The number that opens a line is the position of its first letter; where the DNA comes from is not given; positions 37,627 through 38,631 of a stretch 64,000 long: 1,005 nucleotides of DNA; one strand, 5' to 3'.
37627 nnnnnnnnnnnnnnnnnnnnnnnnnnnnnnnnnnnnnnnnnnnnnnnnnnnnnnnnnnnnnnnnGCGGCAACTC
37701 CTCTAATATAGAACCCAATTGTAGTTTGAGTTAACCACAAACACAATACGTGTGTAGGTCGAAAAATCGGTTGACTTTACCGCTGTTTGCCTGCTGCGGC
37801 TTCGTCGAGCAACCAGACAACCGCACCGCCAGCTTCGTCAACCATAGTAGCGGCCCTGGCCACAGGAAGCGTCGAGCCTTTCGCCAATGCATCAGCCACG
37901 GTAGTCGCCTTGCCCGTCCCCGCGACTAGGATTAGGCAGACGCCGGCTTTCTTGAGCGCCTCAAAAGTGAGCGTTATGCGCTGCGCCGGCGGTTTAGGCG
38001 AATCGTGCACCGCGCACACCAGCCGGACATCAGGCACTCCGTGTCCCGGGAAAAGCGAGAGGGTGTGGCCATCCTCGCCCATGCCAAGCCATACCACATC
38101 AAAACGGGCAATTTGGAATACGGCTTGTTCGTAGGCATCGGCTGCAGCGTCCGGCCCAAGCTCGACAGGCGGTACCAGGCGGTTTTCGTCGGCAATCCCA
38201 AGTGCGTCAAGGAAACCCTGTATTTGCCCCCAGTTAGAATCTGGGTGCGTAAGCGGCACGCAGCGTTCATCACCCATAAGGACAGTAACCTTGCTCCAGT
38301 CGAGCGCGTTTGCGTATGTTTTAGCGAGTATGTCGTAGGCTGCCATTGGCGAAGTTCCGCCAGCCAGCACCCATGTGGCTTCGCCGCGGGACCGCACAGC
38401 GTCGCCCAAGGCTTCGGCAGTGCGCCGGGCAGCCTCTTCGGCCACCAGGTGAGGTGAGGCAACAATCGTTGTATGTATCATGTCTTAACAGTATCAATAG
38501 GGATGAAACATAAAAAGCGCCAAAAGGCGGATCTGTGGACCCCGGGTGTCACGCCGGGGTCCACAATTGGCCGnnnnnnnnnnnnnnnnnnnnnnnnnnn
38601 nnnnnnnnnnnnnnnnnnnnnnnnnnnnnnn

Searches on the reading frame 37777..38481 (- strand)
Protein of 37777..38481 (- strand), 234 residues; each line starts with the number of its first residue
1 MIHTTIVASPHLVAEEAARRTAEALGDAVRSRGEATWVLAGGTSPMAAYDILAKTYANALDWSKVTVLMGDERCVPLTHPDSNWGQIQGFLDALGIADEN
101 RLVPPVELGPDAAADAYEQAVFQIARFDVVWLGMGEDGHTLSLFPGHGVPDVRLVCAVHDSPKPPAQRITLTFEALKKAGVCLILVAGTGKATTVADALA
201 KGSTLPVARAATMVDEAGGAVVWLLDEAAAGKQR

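Call 3: search_protein_families(library=pfam, proteins=[window:37777-38481:-], max_evalue=1)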
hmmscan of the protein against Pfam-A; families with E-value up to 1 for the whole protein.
window:37777-38481:- (234 aa): 1 family
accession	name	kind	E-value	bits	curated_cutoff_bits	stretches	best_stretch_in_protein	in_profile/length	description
PF01182.26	Glucosamine_iso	-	5.5e-56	190.4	27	1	10-211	3-217/225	Glucosamine-6-phosphate isomerases/6-phosphogluconolactonase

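Call 16: search_protein_families(library=ncbifam, proteins=[window:37777-38481:-], max_evalue=0.01)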
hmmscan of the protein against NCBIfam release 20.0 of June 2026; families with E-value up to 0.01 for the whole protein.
window:37777-38481:- (234 aa): 8 families
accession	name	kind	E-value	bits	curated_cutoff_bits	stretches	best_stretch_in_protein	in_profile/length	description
TIGR01198.1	pgl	equivalog_domain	1.6e-49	168.6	124.45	1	12-231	7-232/234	6-phosphogluconolactonase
NF001684.0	PRK00443.1-4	subfamily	2.2e-14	53.6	326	1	14-140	9-139/260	glucosamine-6-phosphate deaminase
NF007291.0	PRK09762.1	equivalog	3e-09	36.8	271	1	18-196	16-207/236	galactosamine-6-phosphate isomerase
NF002557.0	PRK02122.1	subfamily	9.2e-09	33.9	384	1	2-231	29-273/653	glucosamine-6-phosphate deaminase-like protein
TIGR00502.1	nagB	equivalog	1.7e-08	34.1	236.9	1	15-149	14-153/259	glucosamine-6-phosphate deaminase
NF001682.0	PRK00443.1-1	equivalog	2.6e-05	23.7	528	1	15-146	10-138/262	glucosamine-6-phosphate deaminase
NF001685.0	PRK00443.1-5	equivalog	0.00034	20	513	1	30-141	28-145/266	glucosamine-6-phosphate deaminase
NF009022.0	PRK12358.1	equivalog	0.0007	19.2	247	0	21-147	16-139/239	glucosamine-6-phosphate deaminase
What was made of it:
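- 37777..38481 (-): 6-phosphogluconolactonase (pgl), first gene of the conserved backbone pgl-hisS-tig-clpP-rpoB. It lies immediately downstream of the TIR gene on the same strand. TIGR01198 at 1.6e-49 (call 16).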

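Call 36: find_related_loci(query=window:37777-38481:-, collection=genome_contigs, flank=5000)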
Query window:37777-38481:- (234 aa) in genome_contigs; peptide patterns used: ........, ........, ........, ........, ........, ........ (x = any residue, [..] = any of these).
403 stretches matched a pattern; 21 encode a relative of the query (tblastn E <= 1e-3); 21 distinct loci.
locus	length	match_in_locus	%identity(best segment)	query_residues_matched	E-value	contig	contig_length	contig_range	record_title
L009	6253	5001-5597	49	25-226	3e-51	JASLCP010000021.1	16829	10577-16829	MAG: Candidatus Saccharimonadales bacterium isolate SHSU_advanced.final.181 k67_6110532, whole genome shotgun sequence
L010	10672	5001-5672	35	15-232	1e-33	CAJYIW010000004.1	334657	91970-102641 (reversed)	MAG: uncultured Siphonobacter sp. isolate S3C208_SP223 genome assembly, contig: S3Ck127_986135, whole genome shotgun seq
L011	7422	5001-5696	37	13-232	6e-33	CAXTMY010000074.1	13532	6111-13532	MAG TPA_asm: uncultured Acidobacteriaceae bacterium isolate public_SRR14722172_metawrap_bin.2 genome assembly, contig: p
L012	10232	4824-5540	34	6-232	4e-32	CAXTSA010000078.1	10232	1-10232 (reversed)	MAG TPA_asm: uncultured Acidobacteriaceae bacterium isolate public_SRR14721962_metawrap_bin.2 genome assembly, contig: p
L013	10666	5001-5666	36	23-232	2e-31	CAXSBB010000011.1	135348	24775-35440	MAG: uncultured Acidobacteriaceae bacterium isolate private_X3_metawrap_bin.2 genome assembly, contig: private_X3_metawr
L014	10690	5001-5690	35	13-230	2e-30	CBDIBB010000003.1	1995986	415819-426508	MAG: Acidobacteriaceae bacterium isolate db345807-df89-4180-878f-867e1cd289ee genome assembly, contig: contig_3, whole g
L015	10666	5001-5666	35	23-232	2e-30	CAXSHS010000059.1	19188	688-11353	MAG: uncultured Acidobacteriaceae bacterium isolate private_X3_metawrap_bin.4 genome assembly, contig: private_X3_metawr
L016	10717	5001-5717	31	6-232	6e-30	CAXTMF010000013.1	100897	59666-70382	MAG TPA_asm: uncultured Acidobacteriaceae bacterium isolate public_SRR14722154_metawrap_bin.3 genome assembly, contig: p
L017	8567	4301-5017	34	6-232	5e-29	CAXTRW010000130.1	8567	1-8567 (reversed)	MAG TPA_asm: uncultured Acidobacteriaceae bacterium isolate public_SRR14721966_metawrap_bin.3 genome assembly, contig: p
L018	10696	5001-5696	32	13-232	4e-29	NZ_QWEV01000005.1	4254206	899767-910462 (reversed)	Acidipila sp. EB88 Ga0247407_15, whole genome shotgun sequence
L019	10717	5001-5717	33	6-232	6e-29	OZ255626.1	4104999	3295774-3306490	MAG: Acidobacteriaceae bacterium isolate 0f59fdaa-c93a-476d-9483-ed39786ec762 genome assembly, chromosome: 1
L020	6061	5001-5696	35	13-232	4e-29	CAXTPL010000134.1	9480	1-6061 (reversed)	MAG TPA_asm: uncultured Acidobacteriaceae bacterium isolate public_SRR14722101_metawrap_bin.1 genome assembly, contig: p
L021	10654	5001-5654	34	25-230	2e-28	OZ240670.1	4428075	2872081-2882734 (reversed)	MAG: Acidobacteriaceae bacterium isolate 3f88e623-ba77-4f95-8994-6a66d3665429 genome assembly, chromosome: 1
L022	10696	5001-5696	33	13-232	4e-28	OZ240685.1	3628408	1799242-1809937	MAG: Acidobacteriaceae bacterium isolate e5de16f6-d3af-43b0-8568-cb99e9d2403f genome assembly, chromosome: 1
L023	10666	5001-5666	33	23-232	5e-28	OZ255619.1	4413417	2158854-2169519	MAG: Acidobacteriaceae bacterium isolate 543d5465-1b25-4daa-b964-3c272e733e65 genome assembly, chromosome: 1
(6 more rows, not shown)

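Call 46: find_homologous_proteins(query=window:37777-38481:-, max_evalue=1e-40)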
Query window:37777-38481:- (234 aa): 985 proteins with E <= 1e-40 among 8000 candidates; the best 120 are listed.
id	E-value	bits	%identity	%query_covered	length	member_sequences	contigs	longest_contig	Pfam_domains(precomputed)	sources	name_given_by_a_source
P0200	7.1e-150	515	100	100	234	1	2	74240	PF01182.27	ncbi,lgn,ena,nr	ncbi:MAG TPA: 6-phosphogluconolactonase [Candidatus Saccharimonadales bacterium]|nr:6-phosphoglucono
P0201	2.6e-133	461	89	100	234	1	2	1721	PF01182.27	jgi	jgi:6-phosphogluconolactonase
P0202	1.5e-128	445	87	100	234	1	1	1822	PF01182.27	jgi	jgi:6-phosphogluconolactonase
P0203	3.2e-85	304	61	97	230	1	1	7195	PF01182.27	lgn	-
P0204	3.3e-83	297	65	92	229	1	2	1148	PF01182.27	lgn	-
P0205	7.0e-79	283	61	93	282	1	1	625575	PF01182.27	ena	-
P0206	8.9e-73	263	58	94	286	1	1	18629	PF01182.27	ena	-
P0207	4.4e-72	261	58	94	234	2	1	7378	PF01182.27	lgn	-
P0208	1.1e-70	256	56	94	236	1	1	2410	PF01182.27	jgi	jgi:6-phosphogluconolactonase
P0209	1.2e-69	253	55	94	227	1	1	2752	PF01182.27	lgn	-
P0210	6.9e-67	244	51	99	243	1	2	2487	PF01182.27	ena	-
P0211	5.4e-66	241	51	99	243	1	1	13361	PF01182.27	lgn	-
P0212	1.5e-65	239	54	89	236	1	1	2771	PF01182.27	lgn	-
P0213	2.3e-65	239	50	100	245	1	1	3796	PF01182.27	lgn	-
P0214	3.2e-65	238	49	99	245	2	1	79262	PF01182.27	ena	-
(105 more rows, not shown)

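Call 47: find_encoding_contigs(protein=P0201, flank=8000, max_places=3)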
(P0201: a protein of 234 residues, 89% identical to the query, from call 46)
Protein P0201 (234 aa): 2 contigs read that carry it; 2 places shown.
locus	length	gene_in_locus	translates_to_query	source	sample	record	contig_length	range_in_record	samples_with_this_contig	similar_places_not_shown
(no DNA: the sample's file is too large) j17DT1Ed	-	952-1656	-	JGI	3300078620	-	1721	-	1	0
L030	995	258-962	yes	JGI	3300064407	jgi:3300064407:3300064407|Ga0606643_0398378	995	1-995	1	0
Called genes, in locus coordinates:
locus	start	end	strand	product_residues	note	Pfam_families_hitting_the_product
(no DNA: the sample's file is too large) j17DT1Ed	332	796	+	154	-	-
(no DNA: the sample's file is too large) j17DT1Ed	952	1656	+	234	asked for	PF01182:Glucosamine_iso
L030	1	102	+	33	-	?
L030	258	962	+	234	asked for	PF01182:Glucosamine_iso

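Call 48: find_encoding_contigs(protein=P0202, flank=8000, max_places=3)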
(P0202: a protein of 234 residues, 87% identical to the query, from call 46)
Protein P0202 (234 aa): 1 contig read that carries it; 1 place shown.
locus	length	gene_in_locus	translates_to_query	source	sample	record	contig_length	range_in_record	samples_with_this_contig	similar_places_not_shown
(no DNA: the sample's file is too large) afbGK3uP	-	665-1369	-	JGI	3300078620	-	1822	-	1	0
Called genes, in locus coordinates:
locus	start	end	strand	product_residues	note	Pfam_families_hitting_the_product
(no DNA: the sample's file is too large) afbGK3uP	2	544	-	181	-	?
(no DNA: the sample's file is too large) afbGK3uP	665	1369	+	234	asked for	PF01182:Glucosamine_iso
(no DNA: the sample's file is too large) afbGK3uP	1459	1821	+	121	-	?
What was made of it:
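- Tried and rejected: Only gene sizes are known for them (calls 47, 48).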

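Call 49: find_encoding_contigs(protein=P0203, flank=8000, max_places=3)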
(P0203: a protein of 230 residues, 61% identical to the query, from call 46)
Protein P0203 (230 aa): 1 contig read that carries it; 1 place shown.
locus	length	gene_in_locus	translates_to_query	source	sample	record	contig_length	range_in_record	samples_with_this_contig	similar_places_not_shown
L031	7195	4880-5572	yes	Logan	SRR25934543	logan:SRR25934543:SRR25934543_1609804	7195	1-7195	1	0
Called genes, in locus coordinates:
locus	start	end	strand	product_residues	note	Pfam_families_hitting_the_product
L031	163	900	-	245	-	PF01925:TauE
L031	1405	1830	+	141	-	-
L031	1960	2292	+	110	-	-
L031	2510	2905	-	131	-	-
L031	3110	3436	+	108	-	-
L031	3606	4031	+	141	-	PF13676:TIR_2 (weak)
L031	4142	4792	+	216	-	-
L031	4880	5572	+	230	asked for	PF01182:Glucosamine_iso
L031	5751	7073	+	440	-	PF13393:tRNA-synt_His, PF00587:tRNA-synt_2b (weak), PF03129:HGTP_anticodon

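Call 50: find_encoding_contigs(protein=P0205, flank=8000, max_places=3)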
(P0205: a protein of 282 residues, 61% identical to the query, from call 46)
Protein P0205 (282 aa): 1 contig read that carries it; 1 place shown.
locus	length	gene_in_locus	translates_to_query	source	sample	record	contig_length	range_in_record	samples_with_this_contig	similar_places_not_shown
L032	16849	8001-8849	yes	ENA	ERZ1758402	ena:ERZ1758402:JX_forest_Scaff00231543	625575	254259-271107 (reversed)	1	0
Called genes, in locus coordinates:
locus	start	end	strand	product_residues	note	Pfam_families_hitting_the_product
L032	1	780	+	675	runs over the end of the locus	PF17191:RecG_wedge, PF04851:ResIII, PF00270:DEAD, PF00271:Helicase_C, PF19833:RecG_dom3_C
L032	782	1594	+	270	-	-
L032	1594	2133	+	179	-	PF03602:Cons_hypoth95, PF01170:UPF0020 (faint), PF06325:PrmA (weak), PF05175:MTS, PF13847:Methyltransf_31 (weak)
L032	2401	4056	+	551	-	PF00535:Glycos_transf_2, PF13641:Glyco_tranf_2_3, PF03552:Cellulose_synt (faint), PF13632:Glyco_trans_2_3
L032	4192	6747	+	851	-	-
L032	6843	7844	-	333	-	-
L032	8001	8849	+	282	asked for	PF01182:Glucosamine_iso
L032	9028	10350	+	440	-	PF13393:tRNA-synt_His, PF03129:HGTP_anticodon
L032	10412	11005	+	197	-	-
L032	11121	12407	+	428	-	PF05697:Trigger_N, PF00254:FKBP_C, PF05698:Trigger_C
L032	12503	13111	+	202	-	-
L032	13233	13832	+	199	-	PF00574:CLP_protease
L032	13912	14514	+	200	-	-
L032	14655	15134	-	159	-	-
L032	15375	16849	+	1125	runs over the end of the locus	PF04563:RNA_pol_Rpb2_1, PF04561:RNA_pol_Rpb2_2, PF04565:RNA_pol_Rpb2_3, PF10385:RNA_pol_Rpb2_45, PF00562:RNA_pol_Rpb2_6, PF04560:RNA_pol_Rpb2_7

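Call 65: search_protein_families(library=pfam, proteins=[L031:4142-4792:+, L032:6843-7844:-, L031:3110-3436:+, L031:2510-2905:-, L031:1960-2292:+, L031:1405-1830:+], max_evalue=0.1)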
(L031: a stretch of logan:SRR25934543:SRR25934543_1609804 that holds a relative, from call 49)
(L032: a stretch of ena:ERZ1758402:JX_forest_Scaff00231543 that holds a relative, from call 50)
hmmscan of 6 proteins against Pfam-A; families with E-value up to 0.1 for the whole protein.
L031:4142-4792:+ (216 aa): 0 families

L032:6843-7844:- (333 aa): 1 family
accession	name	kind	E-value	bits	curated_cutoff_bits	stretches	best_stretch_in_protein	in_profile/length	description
PF21254.3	AGA-YXIM_GBD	-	0.027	14.8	27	1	150-207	62-125/138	Beta-agarase/YXIM esterase-like, galactose-binding domain-like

L031:3110-3436:+ (108 aa): 0 families

L031:2510-2905:- (131 aa): 0 families

L031:1960-2292:+ (110 aa): 0 families

L031:1405-1830:+ (141 aa): 0 families

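Call 78: find_encoding_contigs(protein=P0206, flank=7000, max_places=2)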
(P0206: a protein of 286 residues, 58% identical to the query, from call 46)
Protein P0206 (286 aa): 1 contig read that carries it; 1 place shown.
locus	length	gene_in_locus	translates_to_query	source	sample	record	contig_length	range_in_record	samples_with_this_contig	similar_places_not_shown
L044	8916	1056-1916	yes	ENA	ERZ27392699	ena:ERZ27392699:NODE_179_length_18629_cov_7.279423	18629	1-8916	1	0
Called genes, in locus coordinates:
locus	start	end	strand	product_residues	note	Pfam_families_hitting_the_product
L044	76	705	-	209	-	-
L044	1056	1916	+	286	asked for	PF01182:Glucosamine_iso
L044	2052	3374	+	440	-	PF13393:tRNA-synt_His, PF00587:tRNA-synt_2b (weak), PF03129:HGTP_anticodon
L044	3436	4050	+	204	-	-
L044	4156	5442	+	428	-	PF05697:Trigger_N, PF00254:FKBP_C, PF05698:Trigger_C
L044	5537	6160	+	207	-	-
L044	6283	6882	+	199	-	PF00574:CLP_protease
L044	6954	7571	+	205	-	-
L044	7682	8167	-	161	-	-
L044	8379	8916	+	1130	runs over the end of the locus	PF04563:RNA_pol_Rpb2_1, PF04561:RNA_pol_Rpb2_2, PF04565:RNA_pol_Rpb2_3, PF10385:RNA_pol_Rpb2_45, PF00562:RNA_pol_Rpb2_6, PF04560:RNA_pol_Rpb2_7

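Call 80: search_protein_families(library=padloc, proteins=[window:37777-38481:-], max_evalue=0.001)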
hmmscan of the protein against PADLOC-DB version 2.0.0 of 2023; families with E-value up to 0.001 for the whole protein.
window:37777-38481:- (234 aa): 0 families
